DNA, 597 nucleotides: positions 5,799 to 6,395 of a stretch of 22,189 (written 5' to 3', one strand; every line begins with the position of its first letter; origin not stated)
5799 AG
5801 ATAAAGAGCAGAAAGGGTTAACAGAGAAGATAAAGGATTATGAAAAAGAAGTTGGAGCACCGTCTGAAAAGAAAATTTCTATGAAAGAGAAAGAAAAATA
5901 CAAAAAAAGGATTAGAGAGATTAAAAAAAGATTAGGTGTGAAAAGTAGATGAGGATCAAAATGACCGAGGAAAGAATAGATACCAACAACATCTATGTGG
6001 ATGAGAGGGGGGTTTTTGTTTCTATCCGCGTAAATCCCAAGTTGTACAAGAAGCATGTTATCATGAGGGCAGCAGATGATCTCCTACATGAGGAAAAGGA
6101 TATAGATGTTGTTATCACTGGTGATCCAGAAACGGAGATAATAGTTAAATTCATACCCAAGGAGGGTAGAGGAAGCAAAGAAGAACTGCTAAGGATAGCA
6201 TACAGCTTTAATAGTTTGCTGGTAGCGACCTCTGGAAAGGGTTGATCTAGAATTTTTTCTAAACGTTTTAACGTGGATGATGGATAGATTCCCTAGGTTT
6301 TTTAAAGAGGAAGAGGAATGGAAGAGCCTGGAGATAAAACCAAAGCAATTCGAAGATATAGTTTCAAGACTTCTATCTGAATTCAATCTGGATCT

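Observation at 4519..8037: Four-gene membrane operon: tiny 2-TM protein, SPFH/band-7 scaffold, 98-aa unknown and an Mrr-nuclease-fold::PAP2-phosphatase fusion. Candidate undescribed membrane-anchored module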

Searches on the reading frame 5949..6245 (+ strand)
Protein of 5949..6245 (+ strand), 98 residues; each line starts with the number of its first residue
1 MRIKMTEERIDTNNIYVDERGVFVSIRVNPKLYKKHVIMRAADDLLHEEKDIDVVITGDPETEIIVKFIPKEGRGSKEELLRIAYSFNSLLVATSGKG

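Call 3: search_protein_families(library=pfam, proteins=[window:5949-6245:+], max_evalue=1)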
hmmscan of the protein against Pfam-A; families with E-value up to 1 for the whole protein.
window:5949-6245:+ (98 aa): 2 families
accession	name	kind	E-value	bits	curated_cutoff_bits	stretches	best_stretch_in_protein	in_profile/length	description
PF01909.29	NTP_transf_2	-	0.092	13.6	21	1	43-71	25-47/93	Nucleotidyltransferase domain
PF22985.3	KH_BICC1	-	0.16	12.2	27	1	21-40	29-48/73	Protein bicaudal C homolog 1, KH-like domain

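Call 4: search_protein_families(library=ncbifam, proteins=[window:5949-6245:+], max_evalue=1)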
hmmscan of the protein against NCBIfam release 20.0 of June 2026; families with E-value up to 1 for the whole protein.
window:5949-6245:+ (98 aa): 0 families

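Call 5: search_protein_families(library=padloc, proteins=[window:5949-6245:+], max_evalue=1)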
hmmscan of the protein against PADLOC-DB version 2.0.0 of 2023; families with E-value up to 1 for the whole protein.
window:5949-6245:+ (98 aa): 0 families

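Call 21: find_homologous_proteins(query=window:5949-6245:+, max_evalue=0.01)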
Query window:5949-6245:+ (98 aa): 12 proteins with E <= 0.01 among 14 candidates.
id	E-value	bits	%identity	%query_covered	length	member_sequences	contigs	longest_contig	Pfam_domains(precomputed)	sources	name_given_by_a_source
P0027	2.2e-53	196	100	96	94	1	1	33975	-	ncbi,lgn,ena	-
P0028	2.1e-43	164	83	96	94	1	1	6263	-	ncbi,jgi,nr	ncbi:MAG: hypothetical protein B6U86_02555 [Candidatus Altiarchaeales archaeon ex4484_43]|nr:MAG: hy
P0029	1.1e-41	158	81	96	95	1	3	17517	-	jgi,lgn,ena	-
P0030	2.8e-41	157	80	96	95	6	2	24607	-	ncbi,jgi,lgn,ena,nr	ncbi:MAG: hypothetical protein DRO89_00205 [Candidatus Altiarchaeales archaeon]|nr:MAG: hypothetical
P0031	5.1e-40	153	77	96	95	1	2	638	-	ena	-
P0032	8.0e-38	146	77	91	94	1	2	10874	-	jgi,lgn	jgi:hypothetical protein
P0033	5.9e-37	143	75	96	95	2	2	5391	-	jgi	jgi:hypothetical protein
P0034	1.1e-31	126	65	93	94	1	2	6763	-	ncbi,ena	-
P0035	1.6e-31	126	69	91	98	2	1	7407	-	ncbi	-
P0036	2.3e-31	125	65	96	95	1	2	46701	-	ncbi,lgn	-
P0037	1.1e-26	110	67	89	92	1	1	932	-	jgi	jgi:UPF0288 family protein (methanogenesis marker protein 3)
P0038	2.7e-23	99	60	93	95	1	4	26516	-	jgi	-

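Call 23: find_homologous_proteins(query=A2, max_evalue=0.01)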
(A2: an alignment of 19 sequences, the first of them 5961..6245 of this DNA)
Query A2 (19 sequences) (94 aa, profile of the alignment): 123 proteins with E <= 0.01 among 1329 candidates; the best 120 are listed.
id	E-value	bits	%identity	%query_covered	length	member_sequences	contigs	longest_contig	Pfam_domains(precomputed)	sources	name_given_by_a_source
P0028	5.3e-44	166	83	100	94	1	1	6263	-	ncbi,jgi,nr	ncbi:MAG: hypothetical protein B6U86_02555 [Candidatus Altiarchaeales archaeon ex4484_43]|nr:MAG: hy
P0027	7.7e-44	165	100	100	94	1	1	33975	-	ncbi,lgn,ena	-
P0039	3.7e-43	163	62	98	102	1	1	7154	-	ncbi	-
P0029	5.0e-43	163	81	100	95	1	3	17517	-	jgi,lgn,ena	-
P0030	8.4e-43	162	80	100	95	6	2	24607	-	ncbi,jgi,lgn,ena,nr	ncbi:MAG: hypothetical protein DRO89_00205 [Candidatus Altiarchaeales archaeon]|nr:MAG: hypothetical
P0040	2.4e-42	161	61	100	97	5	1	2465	-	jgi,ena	-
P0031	4.7e-42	160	77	100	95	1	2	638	-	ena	-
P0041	1.2e-41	158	62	98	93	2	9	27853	-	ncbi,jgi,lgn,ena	-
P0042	1.3e-41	158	59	100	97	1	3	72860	-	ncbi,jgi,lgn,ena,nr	ncbi:MAG: hypothetical protein B6U72_01590 [Candidatus Altiarchaeales archaeon ex4484_2]|nr:MAG: hyp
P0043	1.5e-41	158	57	98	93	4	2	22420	-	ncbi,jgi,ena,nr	ncbi:MAG: hypothetical protein B6U97_03745 [Candidatus Altiarchaeales archaeon ex4484_96]|nr:MAG: hy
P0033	1.7e-41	158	75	100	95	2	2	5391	-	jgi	jgi:hypothetical protein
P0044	8.2e-41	156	67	99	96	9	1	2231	-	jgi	jgi:hypothetical protein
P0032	1.2e-40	155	77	95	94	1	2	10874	-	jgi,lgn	jgi:hypothetical protein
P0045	4.3e-40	153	71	100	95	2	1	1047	-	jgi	jgi:hypothetical protein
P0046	6.1e-40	153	65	100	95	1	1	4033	-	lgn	-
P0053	6.1e-35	137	51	96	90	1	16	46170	-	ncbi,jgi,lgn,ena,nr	ncbi:MAG: hypothetical protein DRO76_01065 [Candidatus Altiarchaeales archaeon]|nr:MAG: hypothetical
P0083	3.3e-23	99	42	94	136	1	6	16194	-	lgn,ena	-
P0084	7.2e-10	57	45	78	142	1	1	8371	PF27806.1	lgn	-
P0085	2.6e-9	55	34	88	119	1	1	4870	PF27806.1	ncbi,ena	-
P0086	3.3e-9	54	41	94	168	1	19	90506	PF27806.1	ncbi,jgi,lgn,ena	jgi:His-Xaa-Ser system protein HxsD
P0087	5.4e-9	54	37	86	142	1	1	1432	PF27806.1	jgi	jgi:His-Xaa-Ser system protein HxsD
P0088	5.8e-9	54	39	85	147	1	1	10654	PF27806.1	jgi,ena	jgi:His-Xaa-Ser system protein HxsD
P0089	2.2e-8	52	36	85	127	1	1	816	PF27806.1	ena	-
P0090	2.2e-8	52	30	87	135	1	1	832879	PF27806.1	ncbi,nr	ncbi:MAG: His-Xaa-Ser system protein HxsD [archaeon]|nr:MAG: His-Xaa-Ser system protein HxsD [archae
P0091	2.6e-8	52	41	85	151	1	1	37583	PF27806.1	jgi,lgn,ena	-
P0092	2.6e-8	52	34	81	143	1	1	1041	PF27806.1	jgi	jgi:His-Xaa-Ser system protein HxsD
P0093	2.7e-8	52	36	88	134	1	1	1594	PF27806.1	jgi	-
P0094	3.0e-8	51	39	85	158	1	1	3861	PF27806.1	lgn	-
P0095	3.1e-8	51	35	85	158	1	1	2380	PF27806.1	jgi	-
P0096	3.3e-8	51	37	84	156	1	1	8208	PF27806.1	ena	-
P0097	3.4e-8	51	35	87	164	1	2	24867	PF27806.1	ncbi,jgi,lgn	-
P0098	5.8e-8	51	45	71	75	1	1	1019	PF27806.1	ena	-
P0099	1.1e-7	50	35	80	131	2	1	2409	PF27806.1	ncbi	-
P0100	1.1e-7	50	32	84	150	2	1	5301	PF27806.1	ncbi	ncbi:MAG: hypothetical protein QXO21_03030 [Candidatus Anstonellales archaeon]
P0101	1.3e-7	49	41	84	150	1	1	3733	PF27806.1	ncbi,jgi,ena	ncbi:MAG: His-Xaa-Ser system protein HxsD [Candidatus Aenigmatarchaeota archaeon]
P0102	7.4e-7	47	39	74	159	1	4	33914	PF27806.1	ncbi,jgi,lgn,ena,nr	ncbi:MAG: hypothetical protein ABIC91_01485 [Nanoarchaeota archaeon]|nr:hypothetical protein [Nanoar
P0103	8.7e-7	47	39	70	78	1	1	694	PF27806.1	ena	-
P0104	9.1e-7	47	35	82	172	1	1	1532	PF27806.1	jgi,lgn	-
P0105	1.4e-6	46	40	71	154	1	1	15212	PF27806.1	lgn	-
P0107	3.8e-6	45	39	85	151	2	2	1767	PF27806.1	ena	-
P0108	4.0e-6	45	30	87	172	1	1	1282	PF27806.1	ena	-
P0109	5.3e-6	44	33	88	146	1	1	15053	PF27806.1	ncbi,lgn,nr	ncbi:His-Xaa-Ser system protein HxsD [Candidatus Woesearchaeota archaeon]|nr:His-Xaa-Ser system prot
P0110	5.4e-6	44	34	70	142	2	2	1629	PF27806.1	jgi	-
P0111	8.0e-6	44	42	53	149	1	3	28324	PF27806.1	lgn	-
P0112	8.1e-6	44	38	85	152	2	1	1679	PF27806.1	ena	-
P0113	9.2e-6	43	32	83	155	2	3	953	PF27806.1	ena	-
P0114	9.2e-6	43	34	77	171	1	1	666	PF27806.1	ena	-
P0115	1.6e-5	43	30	88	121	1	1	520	PF27806.1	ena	-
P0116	1.8e-5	43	31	63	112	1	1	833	PF27806.1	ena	-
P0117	2.2e-5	42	42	77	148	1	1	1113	PF27806.1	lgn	-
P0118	2.3e-5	42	35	87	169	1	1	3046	PF27806.1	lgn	-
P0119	3.0e-5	42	46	61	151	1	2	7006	PF27806.1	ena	-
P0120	3.2e-5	42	38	63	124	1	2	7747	PF27806.1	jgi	-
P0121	3.2e-5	42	41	78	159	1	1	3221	PF27806.1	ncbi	-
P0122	5.1e-5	41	37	78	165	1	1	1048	PF27806.1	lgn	-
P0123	5.8e-5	41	37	63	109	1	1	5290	PF27806.1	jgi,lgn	jgi:His-Xaa-Ser system protein HxsD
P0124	5.9e-5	41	34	72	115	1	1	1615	PF27806.1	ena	-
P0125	1.1e-4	40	29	84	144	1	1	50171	PF27806.1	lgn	-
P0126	1.1e-4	40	36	77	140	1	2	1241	PF27806.1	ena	-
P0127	1.5e-4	40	36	89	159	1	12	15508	PF27806.1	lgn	-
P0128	2.5e-4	39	39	52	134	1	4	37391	PF27806.1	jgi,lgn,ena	-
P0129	3.0e-4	39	39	52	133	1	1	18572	PF27806.1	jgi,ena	-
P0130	3.4e-4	38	46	49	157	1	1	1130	PF27806.1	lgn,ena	-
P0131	3.5e-4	38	40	65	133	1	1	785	PF27806.1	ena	-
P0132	4.1e-4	38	39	52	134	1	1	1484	PF27806.1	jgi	-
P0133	5.2e-4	38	29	83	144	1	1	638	PF27806.1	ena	-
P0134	5.8e-4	38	30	84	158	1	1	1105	PF27806.1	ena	-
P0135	6.4e-4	38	38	73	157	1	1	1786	PF27806.1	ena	-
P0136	7.3e-4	37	43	54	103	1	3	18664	PF27806.1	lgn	-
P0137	7.4e-4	37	42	53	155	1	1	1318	PF27806.1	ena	-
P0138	9.9e-4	37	38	64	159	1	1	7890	PF27806.1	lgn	-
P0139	1.8e-3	36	37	61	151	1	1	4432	PF27806.1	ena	-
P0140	1.8e-3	36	32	66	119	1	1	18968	PF27806.1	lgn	-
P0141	2.2e-3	36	32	73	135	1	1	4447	PF27806.1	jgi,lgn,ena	-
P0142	2.6e-3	36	33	80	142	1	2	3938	PF27806.1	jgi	jgi:His-Xaa-Ser system protein HxsD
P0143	3.3e-3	35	38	73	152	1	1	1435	PF27806.1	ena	-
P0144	3.7e-3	35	34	74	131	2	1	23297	PF27806.1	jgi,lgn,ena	-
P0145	4.4e-3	35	35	49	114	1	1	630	PF27806.1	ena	-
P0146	4.9e-3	35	30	71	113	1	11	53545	PF27806.1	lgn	-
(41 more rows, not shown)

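Call 24: find_encoding_contigs(protein=P0086, flank=5000, max_places=3)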
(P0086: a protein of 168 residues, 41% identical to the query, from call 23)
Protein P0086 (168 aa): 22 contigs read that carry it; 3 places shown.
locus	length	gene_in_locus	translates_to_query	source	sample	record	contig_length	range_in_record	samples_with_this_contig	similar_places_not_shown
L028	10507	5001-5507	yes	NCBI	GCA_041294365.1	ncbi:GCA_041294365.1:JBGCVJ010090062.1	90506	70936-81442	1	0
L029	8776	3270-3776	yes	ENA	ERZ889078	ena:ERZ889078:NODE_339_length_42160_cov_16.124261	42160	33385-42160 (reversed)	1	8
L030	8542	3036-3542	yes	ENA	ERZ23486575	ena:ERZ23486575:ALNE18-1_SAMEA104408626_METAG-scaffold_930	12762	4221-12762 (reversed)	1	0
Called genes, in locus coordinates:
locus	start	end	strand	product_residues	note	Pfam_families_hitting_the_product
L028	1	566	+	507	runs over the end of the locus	PF09852:DUF2079 (weak), PF13231:PMT_2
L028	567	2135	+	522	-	PF13231:PMT_2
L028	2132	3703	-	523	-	PF00535:Glycos_transf_2, PF10111:Glyco_tranf_2_2 (weak), PF10096:DUF2334 (faint), PF00515:TPR_1 (faint), PF07719:TPR_2 (faint), PF01522:Polysacc_deac_1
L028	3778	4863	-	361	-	PF00535:Glycos_transf_2, PF10111:Glyco_tranf_2_2 (weak), PF07719:TPR_2 (faint), PF13181:TPR_8 (faint)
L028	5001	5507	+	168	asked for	PF27806:HxsD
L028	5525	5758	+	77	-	-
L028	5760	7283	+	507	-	PF04055:Radical_SAM, PF13353:Fer4_12 (weak)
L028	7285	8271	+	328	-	PF04055:Radical_SAM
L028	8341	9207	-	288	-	PF04055:Radical_SAM, PF13186:SPASM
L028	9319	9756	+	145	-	-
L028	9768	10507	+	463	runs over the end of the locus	-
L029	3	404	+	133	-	?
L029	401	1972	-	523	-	PF00535:Glycos_transf_2, PF10111:Glyco_tranf_2_2 (weak), PF10096:DUF2334 (faint), PF00515:TPR_1 (faint), PF07719:TPR_2 (faint), PF01522:Polysacc_deac_1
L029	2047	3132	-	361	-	PF00535:Glycos_transf_2, PF10111:Glyco_tranf_2_2 (weak), PF07719:TPR_2 (faint), PF13181:TPR_8 (faint)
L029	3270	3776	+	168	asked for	PF27806:HxsD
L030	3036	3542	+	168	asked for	PF27806:HxsD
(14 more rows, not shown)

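Call 25: find_encoding_contigs(protein=P0090, flank=5000, max_places=2)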
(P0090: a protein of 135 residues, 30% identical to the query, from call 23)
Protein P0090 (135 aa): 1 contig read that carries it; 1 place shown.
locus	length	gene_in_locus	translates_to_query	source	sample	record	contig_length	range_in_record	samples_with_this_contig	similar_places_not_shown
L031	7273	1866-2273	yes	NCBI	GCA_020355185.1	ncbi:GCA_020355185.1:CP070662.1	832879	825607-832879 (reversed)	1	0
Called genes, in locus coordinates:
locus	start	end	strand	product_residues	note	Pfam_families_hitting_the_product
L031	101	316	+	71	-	-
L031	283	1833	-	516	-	PF13231:PMT_2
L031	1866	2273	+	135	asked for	PF27806:HxsD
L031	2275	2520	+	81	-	-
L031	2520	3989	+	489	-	PF04055:Radical_SAM, PF13353:Fer4_12 (weak), PF13186:SPASM (faint)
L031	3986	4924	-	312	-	PF04055:Radical_SAM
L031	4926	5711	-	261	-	PF04055:Radical_SAM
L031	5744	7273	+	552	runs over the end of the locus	PF13231:PMT_2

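Call 26: find_encoding_contigs(protein=P0109, flank=5000, max_places=2)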
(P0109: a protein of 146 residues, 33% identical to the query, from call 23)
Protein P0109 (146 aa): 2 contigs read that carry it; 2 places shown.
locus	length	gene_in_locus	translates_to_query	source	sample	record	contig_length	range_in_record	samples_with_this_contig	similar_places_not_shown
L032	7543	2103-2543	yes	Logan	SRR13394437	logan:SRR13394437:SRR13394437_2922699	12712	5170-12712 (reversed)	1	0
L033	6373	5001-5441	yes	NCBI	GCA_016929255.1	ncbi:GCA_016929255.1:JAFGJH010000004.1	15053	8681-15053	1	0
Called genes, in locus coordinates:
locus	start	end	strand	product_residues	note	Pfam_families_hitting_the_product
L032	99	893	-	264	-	-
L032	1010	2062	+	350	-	PF01478:Peptidase_A24 (weak)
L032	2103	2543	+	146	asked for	PF27806:HxsD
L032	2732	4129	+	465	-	PF04055:Radical_SAM, PF13353:Fer4_12 (weak)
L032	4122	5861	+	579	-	PF04055:Radical_SAM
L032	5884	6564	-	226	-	-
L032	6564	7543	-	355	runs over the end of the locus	-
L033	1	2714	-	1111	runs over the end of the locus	-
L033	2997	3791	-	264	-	-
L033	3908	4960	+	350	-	PF01478:Peptidase_A24 (weak)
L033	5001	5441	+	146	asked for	PF27806:HxsD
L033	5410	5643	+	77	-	-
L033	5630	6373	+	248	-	PF04055:Radical_SAM, PF13353:Fer4_12 (weak)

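Call 32: search_protein_families(library=ncbifam, proteins=[P0086, P0090, P0083, window:5961-6245:+], max_evalue=10)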
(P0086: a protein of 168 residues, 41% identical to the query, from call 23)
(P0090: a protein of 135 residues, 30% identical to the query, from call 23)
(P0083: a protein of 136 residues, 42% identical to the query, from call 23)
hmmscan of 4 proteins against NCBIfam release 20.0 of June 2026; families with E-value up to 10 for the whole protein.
P0086 (168 aa): 1 family
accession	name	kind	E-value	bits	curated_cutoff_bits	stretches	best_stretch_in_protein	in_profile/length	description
TIGR03976.1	chp_LLNDYxLRE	equivalog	6.4e-13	48.9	50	1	23-107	2-87/90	His-Xaa-Ser system protein HxsD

P0090 (135 aa): 2 families
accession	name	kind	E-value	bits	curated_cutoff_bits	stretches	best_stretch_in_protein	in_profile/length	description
TIGR03976.1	chp_LLNDYxLRE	equivalog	6.5e-16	58.5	50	1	25-107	3-86/90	His-Xaa-Ser system protein HxsD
NF004060.0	PRK05576.1-3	equivalog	0.032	14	189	1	12-81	101-169/202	cobalt-factor II C(20)-methyltransferase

P0083 (136 aa): 1 family
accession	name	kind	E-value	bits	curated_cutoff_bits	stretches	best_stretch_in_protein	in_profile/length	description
NF038315.1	HxsD_rel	equivalog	0.066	13.4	41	1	41-83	1-42/62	HxsD-like protein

window:5961-6245:+ (94 aa): 0 families

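Call 39: find_encoding_contigs(protein=P0053, flank=6000, max_places=2)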
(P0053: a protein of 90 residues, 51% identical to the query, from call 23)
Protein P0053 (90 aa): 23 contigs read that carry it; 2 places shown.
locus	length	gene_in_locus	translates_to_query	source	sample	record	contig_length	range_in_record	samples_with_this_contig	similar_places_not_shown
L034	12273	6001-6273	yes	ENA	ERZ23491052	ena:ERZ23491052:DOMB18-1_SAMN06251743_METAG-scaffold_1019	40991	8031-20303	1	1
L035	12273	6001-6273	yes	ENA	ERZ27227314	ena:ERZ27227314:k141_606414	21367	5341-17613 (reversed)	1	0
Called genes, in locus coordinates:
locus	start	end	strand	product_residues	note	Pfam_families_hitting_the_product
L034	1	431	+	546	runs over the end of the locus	PF02366:PMT (weak), PF13231:PMT_2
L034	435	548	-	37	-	-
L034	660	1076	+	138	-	PF04956:TrbC (weak), PF18895:T4SS_pilin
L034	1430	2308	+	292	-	PF12666:PrgI (weak), PF26593:TraC-like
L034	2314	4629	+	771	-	PF01935:DUF87, PF12846:AAA_10 (weak), PF19044:P-loop_TraG, PF12846:AAA_10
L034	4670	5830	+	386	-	PF01145:Band_7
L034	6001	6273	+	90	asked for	-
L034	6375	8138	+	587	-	PF04471:Mrr_cat, PF01569:PAP2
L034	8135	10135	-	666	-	PF19590:TrbL_3 (weak)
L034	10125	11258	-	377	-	-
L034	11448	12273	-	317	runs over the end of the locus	PF18895:T4SS_pilin (weak)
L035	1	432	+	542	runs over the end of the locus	PF02366:PMT (weak), PF13231:PMT_2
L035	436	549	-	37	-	-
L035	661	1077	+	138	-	PF04956:TrbC (weak), PF18895:T4SS_pilin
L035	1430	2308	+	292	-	PF12666:PrgI (weak), PF26593:TraC-like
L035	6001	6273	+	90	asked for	-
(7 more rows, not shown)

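Call 40: find_encoding_contigs(protein=P0083, flank=6000, max_places=2)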
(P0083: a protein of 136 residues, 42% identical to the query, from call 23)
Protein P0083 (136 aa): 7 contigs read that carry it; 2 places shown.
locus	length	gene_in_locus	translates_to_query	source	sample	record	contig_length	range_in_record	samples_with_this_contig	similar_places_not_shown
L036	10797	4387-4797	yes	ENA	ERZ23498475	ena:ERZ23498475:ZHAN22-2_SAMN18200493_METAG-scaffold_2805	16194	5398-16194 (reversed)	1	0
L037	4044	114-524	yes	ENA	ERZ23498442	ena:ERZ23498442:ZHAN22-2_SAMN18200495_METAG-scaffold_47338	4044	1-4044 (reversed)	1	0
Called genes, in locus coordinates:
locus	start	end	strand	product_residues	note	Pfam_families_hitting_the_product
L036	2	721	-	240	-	?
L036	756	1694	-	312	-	PF02729:OTCace_N, PF00185:OTCace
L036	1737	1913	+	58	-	-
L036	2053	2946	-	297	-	PF01259:SAICAR_synt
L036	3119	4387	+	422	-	PF01145:Band_7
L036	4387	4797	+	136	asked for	-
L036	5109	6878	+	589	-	PF04471:Mrr_cat, PF01569:PAP2 (weak)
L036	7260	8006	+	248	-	-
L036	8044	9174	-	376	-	PF01264:Chorismate_synt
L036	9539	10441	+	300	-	PF00586:AIRS, PF02769:AIRS_C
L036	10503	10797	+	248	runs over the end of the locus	-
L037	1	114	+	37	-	?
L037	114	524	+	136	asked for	-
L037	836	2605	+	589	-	PF04471:Mrr_cat, PF01569:PAP2 (weak)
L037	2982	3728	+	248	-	-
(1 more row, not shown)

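Call 50: predict_structure(alignment_id=A3)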
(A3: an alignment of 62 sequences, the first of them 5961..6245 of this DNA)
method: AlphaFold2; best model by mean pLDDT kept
length: 94 residues; sequences in the alignment: 62
mean_pLDDT: 89.8   pTM: 0.81
mean pLDDT of the five models: 89.8, 89.4, 87.4, 80.6, 77.9
residues with pLDDT >= 90: 71; 70-90: 16; 50-70: 6; < 50: 1
segments of 3 or more residues with pLDDT < 50: none
pLDDT, mean of each block of 10 residues (from residue 1): 68 93 95 95 92 95 92 92 94 73
secondary structure, 60 per line:
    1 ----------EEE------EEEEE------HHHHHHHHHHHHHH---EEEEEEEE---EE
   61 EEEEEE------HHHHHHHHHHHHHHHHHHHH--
elements in order: E11-13 E20-24 H31-44 E48-55 E59-66 H73-92

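Call 79: find_related_loci(query=A9, collection=metagenome_contigs, flank=9000)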
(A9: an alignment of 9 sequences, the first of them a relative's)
Query A9 (771 aa) in metagenome_contigs; peptide patterns used: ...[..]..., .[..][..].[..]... (x = any residue, [..] = any of these).
600 stretches matched a pattern (row limit reached: there are more); 20 encode a relative of the query (tblastn E <= 1e-3); 20 distinct loci.
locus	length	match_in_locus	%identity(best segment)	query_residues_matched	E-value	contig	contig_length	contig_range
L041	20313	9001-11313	100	1-771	0e+0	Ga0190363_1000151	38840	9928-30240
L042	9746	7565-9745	71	32-758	0e+0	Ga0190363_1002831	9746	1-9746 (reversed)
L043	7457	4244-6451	71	32-767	0e+0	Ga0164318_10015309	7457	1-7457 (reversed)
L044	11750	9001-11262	70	12-767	0e+0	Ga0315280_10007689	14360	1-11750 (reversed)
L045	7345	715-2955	68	21-767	0e+0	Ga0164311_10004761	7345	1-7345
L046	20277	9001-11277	68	10-767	0e+0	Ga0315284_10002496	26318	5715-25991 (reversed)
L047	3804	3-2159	70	49-767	0e+0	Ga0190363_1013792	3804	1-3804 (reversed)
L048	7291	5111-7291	70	18-744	0e+0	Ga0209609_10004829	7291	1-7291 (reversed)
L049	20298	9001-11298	71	3-769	0e+0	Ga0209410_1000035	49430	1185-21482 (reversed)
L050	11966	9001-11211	65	32-768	0e+0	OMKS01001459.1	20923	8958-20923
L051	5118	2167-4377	65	32-768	0e+0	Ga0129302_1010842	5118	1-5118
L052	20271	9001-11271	64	14-767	0e+0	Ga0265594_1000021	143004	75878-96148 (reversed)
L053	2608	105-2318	66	32-769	0e+0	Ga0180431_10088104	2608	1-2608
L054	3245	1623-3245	73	12-550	0e+0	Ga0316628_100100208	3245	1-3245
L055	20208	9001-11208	66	32-767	0e+0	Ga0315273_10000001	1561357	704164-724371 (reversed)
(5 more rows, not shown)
